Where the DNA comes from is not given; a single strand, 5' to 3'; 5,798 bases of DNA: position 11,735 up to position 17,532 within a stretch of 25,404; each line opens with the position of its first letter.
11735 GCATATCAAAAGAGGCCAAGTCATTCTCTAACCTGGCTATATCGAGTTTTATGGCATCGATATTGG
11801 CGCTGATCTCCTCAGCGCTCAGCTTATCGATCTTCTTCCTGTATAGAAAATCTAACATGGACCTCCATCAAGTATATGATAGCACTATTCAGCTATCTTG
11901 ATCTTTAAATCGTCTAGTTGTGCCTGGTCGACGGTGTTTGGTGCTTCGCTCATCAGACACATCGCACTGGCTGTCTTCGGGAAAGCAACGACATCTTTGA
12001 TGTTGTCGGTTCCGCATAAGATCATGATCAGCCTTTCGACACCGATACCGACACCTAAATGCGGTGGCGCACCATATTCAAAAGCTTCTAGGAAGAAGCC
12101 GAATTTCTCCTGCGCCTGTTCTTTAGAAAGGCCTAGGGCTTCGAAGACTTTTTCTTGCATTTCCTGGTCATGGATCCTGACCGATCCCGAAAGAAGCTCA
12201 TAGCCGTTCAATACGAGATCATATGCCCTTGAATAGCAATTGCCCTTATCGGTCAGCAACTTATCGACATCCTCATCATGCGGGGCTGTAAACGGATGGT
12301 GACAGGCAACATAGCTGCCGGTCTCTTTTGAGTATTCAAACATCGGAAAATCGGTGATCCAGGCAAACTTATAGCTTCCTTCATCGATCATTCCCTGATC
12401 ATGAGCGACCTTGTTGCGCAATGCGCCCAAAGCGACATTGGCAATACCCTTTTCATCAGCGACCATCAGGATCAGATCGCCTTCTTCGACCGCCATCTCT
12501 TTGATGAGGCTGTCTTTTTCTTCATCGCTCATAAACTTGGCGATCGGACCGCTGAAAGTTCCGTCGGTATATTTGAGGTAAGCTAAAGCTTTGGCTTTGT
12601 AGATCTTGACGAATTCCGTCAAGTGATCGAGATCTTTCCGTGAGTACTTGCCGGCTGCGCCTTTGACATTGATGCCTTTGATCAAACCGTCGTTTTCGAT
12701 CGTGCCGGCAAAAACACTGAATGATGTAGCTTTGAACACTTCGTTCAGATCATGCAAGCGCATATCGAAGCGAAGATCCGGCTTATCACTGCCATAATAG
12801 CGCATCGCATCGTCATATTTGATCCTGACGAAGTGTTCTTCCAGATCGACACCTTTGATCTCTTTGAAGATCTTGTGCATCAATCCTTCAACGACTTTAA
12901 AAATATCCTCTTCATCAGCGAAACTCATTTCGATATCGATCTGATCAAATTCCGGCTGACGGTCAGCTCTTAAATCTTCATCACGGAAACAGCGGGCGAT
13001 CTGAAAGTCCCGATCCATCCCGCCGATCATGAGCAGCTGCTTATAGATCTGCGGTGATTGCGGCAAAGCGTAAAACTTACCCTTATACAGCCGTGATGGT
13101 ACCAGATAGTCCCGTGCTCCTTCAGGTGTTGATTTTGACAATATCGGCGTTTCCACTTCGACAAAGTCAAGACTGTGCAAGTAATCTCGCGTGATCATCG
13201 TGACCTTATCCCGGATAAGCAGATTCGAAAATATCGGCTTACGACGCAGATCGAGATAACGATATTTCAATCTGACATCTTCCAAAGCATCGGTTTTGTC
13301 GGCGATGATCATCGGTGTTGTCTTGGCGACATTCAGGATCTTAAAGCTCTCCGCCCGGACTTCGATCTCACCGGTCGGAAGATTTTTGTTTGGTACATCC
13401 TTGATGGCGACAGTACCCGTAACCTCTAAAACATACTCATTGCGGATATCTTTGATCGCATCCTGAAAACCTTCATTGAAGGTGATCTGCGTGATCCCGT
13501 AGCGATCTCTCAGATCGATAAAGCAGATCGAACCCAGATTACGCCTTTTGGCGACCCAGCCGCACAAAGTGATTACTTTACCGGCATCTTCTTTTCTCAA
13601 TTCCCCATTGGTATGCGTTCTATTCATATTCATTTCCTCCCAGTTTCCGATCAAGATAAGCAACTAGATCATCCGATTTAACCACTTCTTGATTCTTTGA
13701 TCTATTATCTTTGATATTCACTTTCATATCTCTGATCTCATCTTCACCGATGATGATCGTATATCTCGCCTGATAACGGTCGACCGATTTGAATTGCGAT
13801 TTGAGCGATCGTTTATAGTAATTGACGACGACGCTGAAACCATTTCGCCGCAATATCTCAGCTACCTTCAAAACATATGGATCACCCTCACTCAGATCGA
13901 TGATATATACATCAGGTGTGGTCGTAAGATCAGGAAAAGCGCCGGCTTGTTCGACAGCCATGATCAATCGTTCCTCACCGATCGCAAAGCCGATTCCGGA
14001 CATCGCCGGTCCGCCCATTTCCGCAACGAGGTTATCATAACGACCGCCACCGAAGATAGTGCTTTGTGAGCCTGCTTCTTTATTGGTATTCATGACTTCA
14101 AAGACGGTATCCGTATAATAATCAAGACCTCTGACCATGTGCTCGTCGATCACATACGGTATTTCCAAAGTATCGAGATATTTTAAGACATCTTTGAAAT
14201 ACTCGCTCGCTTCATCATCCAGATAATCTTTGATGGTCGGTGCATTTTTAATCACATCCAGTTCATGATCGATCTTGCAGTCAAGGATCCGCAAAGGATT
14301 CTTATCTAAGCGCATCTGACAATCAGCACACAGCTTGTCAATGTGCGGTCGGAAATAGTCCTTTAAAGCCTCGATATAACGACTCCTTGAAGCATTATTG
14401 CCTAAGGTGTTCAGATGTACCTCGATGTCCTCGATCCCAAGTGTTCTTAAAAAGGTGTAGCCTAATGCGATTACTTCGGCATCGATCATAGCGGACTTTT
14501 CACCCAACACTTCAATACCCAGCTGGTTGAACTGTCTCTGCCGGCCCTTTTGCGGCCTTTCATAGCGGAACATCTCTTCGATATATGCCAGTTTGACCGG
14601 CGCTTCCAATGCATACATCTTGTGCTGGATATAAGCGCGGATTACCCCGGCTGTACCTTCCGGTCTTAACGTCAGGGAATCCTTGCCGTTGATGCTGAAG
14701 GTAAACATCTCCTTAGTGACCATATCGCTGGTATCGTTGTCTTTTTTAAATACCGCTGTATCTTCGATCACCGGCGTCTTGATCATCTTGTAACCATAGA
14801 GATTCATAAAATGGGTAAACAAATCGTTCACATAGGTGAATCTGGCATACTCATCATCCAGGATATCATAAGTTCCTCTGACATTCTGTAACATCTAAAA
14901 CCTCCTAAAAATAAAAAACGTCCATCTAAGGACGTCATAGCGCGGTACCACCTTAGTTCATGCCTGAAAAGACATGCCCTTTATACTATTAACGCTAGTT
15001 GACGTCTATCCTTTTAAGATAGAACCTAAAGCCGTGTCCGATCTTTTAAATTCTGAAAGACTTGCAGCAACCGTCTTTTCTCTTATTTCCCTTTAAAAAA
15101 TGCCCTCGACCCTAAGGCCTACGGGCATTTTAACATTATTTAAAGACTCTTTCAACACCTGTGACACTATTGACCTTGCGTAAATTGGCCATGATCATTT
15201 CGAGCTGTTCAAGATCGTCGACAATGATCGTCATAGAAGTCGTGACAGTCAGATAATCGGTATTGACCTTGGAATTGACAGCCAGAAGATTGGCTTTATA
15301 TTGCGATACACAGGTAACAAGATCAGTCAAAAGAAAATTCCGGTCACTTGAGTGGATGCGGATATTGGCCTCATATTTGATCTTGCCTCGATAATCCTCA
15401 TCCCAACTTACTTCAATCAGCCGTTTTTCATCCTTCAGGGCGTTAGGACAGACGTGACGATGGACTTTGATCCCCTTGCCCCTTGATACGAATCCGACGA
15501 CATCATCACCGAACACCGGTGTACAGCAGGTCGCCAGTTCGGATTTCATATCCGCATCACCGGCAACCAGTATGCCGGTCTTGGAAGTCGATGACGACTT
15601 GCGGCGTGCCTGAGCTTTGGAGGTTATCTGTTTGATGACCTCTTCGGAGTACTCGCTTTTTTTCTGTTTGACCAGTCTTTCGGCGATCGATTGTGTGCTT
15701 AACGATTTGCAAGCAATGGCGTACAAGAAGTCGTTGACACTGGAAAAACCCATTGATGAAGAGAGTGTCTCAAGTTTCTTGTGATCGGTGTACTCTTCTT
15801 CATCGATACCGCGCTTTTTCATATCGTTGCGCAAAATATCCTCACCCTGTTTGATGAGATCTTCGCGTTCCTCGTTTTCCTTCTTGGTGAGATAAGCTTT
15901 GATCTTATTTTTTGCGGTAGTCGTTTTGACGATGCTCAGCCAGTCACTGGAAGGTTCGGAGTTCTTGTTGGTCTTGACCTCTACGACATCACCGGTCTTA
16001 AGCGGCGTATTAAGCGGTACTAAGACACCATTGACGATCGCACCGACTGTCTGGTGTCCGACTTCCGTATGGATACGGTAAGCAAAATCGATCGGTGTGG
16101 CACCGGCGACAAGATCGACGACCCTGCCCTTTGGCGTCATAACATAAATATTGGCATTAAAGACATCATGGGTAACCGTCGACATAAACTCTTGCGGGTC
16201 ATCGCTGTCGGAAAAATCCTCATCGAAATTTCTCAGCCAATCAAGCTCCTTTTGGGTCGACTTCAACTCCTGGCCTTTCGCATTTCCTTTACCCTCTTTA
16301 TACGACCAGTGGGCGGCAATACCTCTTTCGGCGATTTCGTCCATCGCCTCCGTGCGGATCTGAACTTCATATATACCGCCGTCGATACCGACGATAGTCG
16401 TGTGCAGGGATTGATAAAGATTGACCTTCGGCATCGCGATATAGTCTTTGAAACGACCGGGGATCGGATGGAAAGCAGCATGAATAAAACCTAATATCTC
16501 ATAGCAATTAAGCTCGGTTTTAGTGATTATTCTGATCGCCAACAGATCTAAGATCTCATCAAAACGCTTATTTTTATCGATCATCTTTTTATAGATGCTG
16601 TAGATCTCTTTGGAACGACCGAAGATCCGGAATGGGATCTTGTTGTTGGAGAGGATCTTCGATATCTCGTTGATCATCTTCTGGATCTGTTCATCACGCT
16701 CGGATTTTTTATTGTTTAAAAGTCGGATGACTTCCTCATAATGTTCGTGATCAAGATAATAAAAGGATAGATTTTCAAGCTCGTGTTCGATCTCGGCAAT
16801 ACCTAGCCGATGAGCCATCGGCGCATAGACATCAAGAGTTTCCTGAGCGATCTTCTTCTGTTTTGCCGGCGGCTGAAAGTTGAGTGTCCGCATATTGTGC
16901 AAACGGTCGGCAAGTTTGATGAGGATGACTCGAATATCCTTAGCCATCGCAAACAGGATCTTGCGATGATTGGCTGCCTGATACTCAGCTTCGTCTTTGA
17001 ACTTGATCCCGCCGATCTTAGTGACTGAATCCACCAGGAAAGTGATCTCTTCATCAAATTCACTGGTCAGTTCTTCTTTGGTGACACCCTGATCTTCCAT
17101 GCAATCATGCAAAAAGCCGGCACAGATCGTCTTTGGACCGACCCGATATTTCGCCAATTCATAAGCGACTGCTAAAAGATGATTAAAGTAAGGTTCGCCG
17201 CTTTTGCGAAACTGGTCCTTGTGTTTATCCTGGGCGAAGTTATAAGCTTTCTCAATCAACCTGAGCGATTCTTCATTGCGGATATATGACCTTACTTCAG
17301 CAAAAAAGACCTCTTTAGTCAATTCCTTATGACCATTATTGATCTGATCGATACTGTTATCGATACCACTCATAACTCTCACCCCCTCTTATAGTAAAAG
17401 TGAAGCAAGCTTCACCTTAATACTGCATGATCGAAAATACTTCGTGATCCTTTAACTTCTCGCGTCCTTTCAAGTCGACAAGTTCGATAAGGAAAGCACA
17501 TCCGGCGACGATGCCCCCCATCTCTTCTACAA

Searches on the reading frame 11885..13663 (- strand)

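Call 8: search_protein_families(library=pfam, proteins=[window:11885-13663:-], max_evalue=0.00001)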
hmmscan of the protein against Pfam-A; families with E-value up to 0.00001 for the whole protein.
window:11885-13663:- (592 aa): 4 families
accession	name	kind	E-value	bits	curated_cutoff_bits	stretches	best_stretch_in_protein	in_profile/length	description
PF00152.25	tRNA-synt_2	-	2e-123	411.8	25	1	128-564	2-307/308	tRNA synthetases class II (D, K and N)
PF02938.19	GAD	-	2.8e-26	92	23.4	1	318-412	1-95/95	GAD domain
PF01336.31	tRNA_anti-codon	-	1e-15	57.9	27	1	31-110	1-75/75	OB-fold nucleic acid binding domain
PF01409.25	tRNA-synt_2d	-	4.8e-07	30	19.8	0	220-275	106-159/246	tRNA synthetases class II core domain (F)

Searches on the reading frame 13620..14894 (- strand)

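Call 8: search_protein_families(library=pfam, proteins=[window:13620-14894:-], max_evalue=0.00001)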
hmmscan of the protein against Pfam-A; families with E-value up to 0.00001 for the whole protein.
window:13620-14894:- (424 aa): 4 families
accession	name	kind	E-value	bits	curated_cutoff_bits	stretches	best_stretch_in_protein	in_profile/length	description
PF13393.11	tRNA-synt_His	-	2.5e-37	129.2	25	1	8-308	2-306/308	Histidyl-tRNA synthetase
PF00587.30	tRNA-synt_2b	-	2e-17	64.3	29.3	1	64-295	1-147/179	tRNA synthetase class II core domain (G, H, P, S and T)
PF03129.25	HGTP_anticodon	-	3.1e-14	53.3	21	1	328-415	1-92/94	Anticodon binding domain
PF01409.25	tRNA-synt_2d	-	3.8e-06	27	19.8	0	21-155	21-157/246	tRNA synthetases class II core domain (F)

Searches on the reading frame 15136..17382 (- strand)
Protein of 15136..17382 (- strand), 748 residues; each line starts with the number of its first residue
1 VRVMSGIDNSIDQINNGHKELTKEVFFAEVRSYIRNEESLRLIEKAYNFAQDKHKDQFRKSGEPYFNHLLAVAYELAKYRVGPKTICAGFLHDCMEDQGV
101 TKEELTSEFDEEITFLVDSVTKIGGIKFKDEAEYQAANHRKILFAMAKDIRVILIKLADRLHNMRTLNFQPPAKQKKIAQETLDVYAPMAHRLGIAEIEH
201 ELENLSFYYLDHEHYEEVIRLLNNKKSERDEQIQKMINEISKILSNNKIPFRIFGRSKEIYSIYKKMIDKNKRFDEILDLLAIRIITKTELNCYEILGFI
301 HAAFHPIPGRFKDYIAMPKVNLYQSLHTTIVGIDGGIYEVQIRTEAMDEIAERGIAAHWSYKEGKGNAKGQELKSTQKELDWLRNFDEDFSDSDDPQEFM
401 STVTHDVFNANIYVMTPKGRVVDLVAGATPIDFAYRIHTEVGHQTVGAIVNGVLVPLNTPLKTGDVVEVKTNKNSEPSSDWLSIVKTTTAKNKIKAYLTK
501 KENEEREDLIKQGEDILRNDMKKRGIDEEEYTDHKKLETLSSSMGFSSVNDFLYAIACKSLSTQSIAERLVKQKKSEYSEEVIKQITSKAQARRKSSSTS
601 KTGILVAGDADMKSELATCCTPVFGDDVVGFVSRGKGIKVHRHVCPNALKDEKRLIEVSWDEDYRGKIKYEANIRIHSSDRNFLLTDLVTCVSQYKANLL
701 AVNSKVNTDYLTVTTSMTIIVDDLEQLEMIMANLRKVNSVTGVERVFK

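Call 8: search_protein_families(library=pfam, proteins=[window:15136-17382:-], max_evalue=0.00001)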
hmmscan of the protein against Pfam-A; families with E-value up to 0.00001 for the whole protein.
window:15136-17382:- (748 aa): 5 families
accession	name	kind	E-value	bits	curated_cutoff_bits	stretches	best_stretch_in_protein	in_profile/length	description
PF13328.12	HD_4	-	8.4e-46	156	27.2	1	46-195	1-155/156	HD domain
PF04607.23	RelA_SpoT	-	3e-41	140.7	27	1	255-365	1-112/113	Region found in RelA / SpoT proteins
PF02824.27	TGS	-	2.6e-23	82.3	22.2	1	412-471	1-60/60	TGS domain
PF13291.12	ACT_4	-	2.5e-15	57.3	27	1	669-745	4-80/80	ACT domain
PF01966.28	HD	-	2.8e-09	37.7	22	1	65-164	1-116/116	HD domain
